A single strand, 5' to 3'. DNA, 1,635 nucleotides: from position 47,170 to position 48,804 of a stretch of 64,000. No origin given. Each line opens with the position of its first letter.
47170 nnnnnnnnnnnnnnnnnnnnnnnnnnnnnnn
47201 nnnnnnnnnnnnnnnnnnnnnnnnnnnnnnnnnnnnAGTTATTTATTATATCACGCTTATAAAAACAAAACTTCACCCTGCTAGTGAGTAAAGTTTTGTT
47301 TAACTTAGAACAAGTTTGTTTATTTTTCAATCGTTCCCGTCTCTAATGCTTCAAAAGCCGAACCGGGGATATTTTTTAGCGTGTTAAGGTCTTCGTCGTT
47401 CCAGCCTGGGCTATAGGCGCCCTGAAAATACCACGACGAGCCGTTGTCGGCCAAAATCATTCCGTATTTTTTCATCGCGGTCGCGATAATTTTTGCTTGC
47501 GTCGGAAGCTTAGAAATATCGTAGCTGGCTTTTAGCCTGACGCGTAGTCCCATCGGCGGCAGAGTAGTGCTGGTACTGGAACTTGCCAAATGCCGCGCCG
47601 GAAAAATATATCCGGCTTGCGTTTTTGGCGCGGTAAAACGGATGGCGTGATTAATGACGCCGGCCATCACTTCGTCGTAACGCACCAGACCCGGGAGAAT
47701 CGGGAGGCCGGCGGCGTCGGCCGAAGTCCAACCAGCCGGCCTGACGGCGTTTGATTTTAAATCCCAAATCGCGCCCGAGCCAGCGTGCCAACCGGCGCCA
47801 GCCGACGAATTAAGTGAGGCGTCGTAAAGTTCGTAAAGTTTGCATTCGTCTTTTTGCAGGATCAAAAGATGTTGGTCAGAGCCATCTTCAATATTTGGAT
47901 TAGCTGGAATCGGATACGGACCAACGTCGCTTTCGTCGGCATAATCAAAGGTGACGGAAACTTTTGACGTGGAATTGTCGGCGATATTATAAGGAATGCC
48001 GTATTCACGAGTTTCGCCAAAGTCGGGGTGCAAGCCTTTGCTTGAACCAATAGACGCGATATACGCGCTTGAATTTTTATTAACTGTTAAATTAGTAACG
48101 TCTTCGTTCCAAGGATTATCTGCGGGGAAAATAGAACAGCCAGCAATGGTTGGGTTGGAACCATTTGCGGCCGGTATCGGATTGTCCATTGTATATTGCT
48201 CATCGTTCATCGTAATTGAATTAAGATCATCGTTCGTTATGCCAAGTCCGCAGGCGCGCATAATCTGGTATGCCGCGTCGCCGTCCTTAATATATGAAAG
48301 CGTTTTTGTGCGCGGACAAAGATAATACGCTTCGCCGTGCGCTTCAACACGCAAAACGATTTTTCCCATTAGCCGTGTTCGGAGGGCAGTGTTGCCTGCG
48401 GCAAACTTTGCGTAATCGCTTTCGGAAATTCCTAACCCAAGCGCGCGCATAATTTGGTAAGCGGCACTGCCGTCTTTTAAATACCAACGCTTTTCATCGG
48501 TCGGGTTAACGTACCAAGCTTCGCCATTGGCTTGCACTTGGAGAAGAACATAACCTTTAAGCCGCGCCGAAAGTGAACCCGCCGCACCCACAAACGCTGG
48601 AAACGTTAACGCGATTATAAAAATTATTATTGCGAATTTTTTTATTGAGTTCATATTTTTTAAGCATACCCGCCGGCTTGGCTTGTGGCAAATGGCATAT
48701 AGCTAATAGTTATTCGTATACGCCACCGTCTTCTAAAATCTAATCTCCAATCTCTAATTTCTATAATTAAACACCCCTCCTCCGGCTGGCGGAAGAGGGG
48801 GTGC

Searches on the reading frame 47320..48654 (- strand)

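Call 7: search_protein_families(library=pfam, proteins=[window:47320-48654:-], max_evalue=0.01)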
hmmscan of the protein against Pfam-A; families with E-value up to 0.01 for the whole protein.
window:47320-48654:- (444 aa): 0 families

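Call 9: search_protein_families(library=ncbifam, proteins=[window:47320-48654:-], max_evalue=0.1)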
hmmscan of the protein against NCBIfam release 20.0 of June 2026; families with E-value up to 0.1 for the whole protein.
window:47320-48654:- (444 aa): 0 families

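Call 19: search_protein_families(library=phrogs, proteins=[window:47320-48654:-], max_evalue=0.1)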
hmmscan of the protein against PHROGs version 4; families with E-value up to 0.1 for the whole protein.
window:47320-48654:- (444 aa): 2 families
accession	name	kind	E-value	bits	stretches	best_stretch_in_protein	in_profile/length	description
phrog_17388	-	tail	2.2e-05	24.4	1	148-407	165-424/702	minor tail protein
phrog_12883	-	unknown function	0.057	14.7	0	116-150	22-60/71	-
